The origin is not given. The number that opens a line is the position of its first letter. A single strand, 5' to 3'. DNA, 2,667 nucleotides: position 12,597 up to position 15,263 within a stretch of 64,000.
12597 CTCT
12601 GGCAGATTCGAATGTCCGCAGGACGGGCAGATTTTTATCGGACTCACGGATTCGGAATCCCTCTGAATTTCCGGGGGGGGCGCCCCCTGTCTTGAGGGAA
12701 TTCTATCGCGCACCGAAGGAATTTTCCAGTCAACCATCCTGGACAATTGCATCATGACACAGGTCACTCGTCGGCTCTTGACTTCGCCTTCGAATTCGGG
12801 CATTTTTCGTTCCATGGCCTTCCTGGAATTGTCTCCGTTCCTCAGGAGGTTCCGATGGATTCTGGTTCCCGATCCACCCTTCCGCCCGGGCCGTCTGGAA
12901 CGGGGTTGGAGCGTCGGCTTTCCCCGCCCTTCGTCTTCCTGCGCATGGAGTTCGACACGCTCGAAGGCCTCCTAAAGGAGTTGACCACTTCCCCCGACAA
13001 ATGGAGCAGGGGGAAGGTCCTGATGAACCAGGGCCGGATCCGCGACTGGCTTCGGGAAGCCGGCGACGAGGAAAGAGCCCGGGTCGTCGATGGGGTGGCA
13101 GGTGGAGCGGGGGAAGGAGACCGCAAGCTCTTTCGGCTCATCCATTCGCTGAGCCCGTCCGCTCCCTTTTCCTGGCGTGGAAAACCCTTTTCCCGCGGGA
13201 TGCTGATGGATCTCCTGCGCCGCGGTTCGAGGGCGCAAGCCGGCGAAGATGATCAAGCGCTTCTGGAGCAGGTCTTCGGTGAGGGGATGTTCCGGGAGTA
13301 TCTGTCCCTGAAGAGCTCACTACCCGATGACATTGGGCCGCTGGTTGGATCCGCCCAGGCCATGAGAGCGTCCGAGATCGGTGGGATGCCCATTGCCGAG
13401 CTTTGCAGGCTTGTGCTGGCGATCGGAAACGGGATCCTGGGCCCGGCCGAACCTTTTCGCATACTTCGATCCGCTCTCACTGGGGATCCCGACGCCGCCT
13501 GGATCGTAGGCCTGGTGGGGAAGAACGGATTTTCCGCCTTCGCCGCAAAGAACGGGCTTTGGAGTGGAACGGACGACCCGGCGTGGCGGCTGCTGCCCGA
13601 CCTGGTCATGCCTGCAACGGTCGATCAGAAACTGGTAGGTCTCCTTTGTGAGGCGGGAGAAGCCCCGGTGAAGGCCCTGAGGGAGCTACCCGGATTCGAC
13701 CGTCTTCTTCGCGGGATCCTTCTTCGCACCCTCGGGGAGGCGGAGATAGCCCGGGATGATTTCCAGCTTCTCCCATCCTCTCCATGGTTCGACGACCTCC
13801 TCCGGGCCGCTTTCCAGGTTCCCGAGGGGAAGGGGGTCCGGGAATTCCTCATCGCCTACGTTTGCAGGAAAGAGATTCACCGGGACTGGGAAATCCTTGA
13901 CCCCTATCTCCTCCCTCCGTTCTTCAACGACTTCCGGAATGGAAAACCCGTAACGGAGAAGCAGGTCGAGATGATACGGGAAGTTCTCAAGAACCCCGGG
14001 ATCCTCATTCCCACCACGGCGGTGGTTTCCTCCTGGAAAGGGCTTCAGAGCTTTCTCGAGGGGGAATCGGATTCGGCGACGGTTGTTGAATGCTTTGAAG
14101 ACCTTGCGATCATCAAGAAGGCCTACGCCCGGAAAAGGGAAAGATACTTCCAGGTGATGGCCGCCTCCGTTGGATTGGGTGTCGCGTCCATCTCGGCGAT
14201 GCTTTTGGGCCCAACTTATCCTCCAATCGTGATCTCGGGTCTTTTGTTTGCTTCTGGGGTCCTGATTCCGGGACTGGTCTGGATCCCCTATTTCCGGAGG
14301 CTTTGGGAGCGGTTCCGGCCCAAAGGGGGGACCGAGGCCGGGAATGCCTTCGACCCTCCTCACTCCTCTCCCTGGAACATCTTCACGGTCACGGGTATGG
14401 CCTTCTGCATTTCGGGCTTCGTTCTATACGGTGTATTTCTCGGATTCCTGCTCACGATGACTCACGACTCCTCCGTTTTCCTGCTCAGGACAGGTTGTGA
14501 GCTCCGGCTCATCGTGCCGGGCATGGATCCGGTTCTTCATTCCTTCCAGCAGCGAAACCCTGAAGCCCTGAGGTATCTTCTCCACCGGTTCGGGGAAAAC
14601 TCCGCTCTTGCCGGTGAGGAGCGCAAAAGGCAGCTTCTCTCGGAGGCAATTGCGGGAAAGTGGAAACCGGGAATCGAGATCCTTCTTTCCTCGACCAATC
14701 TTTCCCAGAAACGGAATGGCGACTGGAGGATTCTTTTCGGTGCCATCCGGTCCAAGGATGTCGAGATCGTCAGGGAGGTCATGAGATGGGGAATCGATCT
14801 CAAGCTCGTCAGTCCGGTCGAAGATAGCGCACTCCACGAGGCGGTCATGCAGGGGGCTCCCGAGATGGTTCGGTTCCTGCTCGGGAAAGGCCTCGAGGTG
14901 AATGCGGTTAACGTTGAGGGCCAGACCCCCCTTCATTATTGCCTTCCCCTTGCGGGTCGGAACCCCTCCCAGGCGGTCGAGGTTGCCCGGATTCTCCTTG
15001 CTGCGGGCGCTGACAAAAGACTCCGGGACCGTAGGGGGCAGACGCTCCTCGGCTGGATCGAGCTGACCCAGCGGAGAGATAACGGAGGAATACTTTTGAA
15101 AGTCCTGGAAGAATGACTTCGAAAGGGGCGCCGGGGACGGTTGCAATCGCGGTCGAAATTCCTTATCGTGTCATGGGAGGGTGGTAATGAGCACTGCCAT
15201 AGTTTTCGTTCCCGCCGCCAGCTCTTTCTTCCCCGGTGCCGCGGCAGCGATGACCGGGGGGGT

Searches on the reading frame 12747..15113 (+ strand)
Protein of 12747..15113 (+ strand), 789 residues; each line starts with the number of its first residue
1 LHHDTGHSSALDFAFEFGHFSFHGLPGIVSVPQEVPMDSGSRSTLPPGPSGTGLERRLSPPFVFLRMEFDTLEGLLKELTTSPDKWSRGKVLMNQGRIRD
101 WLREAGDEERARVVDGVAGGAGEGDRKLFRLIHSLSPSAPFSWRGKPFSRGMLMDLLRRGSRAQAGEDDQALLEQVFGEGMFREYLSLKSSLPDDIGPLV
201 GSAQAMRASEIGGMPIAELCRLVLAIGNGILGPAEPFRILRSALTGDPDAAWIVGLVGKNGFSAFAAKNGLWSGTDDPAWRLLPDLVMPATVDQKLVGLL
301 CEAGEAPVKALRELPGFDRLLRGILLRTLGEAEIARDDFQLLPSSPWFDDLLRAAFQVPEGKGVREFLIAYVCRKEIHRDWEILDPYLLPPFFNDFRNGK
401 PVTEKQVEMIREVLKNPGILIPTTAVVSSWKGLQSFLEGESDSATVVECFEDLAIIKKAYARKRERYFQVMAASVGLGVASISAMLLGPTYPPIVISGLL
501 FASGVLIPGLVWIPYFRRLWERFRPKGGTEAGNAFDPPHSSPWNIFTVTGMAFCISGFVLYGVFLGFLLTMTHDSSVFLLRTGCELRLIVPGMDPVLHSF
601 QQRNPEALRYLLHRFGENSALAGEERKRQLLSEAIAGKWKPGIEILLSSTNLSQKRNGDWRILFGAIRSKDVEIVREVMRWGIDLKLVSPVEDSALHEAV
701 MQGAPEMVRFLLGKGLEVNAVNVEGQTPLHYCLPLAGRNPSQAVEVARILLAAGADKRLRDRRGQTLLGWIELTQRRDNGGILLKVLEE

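Call 97: search_protein_families(library=pfam, proteins=[window:12747-15113:+], max_evalue=0.00001)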
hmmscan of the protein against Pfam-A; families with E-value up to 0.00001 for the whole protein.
window:12747-15113:+ (789 aa): 5 families
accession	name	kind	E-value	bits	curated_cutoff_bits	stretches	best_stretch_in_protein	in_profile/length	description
PF12796.13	Ank_2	-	7.3e-13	49.3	27.3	1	663-761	1-90/90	Ankyrin repeats (3 copies)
PF00023.36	Ank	-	1.7e-10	41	21.1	0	693-722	3-32/33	Ankyrin repeat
PF13637.12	Ank_4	-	4.6e-10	39.9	22.7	1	696-737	1-41/50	Ankyrin repeats (many copies)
PF13857.12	Ank_5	-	4.2e-09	37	27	0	694-732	18-56/56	Ankyrin repeats (many copies)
PF13606.12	Ank_3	-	2.2e-06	27.9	22.3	0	694-720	4-30/30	Ankyrin repeat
